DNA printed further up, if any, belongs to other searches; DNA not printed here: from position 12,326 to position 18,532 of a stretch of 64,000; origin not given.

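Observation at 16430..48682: Hierarchical repeat: a 12-module, ~3.36-kb super-unit duplicated in tandem about ten times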

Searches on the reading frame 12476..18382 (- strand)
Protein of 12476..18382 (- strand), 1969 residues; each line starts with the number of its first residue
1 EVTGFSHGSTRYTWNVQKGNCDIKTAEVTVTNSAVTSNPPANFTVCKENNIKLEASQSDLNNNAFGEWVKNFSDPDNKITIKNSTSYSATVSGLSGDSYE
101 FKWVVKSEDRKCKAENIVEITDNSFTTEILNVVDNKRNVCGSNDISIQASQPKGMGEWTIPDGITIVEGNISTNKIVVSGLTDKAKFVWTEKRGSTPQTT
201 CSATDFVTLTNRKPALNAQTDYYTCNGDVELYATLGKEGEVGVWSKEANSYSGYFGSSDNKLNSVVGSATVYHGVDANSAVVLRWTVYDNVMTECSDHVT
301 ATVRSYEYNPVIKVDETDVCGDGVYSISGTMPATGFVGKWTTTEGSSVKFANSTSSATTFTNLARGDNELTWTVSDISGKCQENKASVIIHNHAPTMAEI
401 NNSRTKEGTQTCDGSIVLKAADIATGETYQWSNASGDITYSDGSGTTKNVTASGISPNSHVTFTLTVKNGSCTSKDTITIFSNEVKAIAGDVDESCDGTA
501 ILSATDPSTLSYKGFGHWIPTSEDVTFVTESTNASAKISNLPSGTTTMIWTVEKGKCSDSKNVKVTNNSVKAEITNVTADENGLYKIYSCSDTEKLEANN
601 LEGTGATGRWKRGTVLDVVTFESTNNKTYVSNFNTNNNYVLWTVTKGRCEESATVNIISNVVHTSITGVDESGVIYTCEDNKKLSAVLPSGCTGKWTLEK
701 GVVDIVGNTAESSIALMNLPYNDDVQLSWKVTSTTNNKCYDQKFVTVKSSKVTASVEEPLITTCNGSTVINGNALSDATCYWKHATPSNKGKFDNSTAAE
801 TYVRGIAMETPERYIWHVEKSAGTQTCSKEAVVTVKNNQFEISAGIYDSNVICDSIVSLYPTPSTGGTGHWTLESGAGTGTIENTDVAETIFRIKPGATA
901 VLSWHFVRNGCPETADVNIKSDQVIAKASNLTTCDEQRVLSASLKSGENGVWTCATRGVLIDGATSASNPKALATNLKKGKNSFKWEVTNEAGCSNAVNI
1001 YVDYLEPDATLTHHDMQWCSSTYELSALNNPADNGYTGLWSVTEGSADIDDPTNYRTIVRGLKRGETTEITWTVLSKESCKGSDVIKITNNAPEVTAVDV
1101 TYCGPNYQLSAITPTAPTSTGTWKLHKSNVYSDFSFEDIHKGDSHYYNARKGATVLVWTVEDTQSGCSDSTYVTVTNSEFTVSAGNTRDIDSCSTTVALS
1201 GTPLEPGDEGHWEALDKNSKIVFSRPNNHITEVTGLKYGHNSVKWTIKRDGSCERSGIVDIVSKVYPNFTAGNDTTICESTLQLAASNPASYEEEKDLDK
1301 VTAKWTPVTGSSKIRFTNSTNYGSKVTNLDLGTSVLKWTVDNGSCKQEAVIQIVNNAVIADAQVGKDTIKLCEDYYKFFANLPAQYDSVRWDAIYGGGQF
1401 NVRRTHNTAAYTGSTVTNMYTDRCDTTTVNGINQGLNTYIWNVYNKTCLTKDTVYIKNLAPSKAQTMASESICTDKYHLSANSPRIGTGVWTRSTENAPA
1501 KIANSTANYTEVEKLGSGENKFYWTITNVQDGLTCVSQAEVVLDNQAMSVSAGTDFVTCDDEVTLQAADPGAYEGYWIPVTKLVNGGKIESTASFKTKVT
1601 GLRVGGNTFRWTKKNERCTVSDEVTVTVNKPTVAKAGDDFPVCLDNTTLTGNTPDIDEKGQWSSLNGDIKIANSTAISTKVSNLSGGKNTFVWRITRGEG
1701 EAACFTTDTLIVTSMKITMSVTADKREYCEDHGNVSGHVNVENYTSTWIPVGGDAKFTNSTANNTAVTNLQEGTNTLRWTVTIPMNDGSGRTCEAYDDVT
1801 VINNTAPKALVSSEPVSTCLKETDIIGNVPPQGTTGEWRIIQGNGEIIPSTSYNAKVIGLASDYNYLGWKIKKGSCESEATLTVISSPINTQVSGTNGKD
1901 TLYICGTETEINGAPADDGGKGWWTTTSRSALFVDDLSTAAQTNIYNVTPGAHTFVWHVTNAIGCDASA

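Call 15: search_protein_families(library=pfam, proteins=[window:12476-18382:-], max_evalue=0.01)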
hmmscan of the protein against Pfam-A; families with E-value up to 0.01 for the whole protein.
window:12476-18382:- (1969 aa): 2 families
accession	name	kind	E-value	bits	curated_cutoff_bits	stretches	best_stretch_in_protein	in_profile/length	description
PF22352.2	K319L-like_PKD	-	1.3e-13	51.2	27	1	42-117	4-79/84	K319L-like, PKD domain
PF18793.7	nos_propeller_2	-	0.0091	16.8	29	0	1047-1075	36-63/70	Nitrous oxide reductase propeller repeat 2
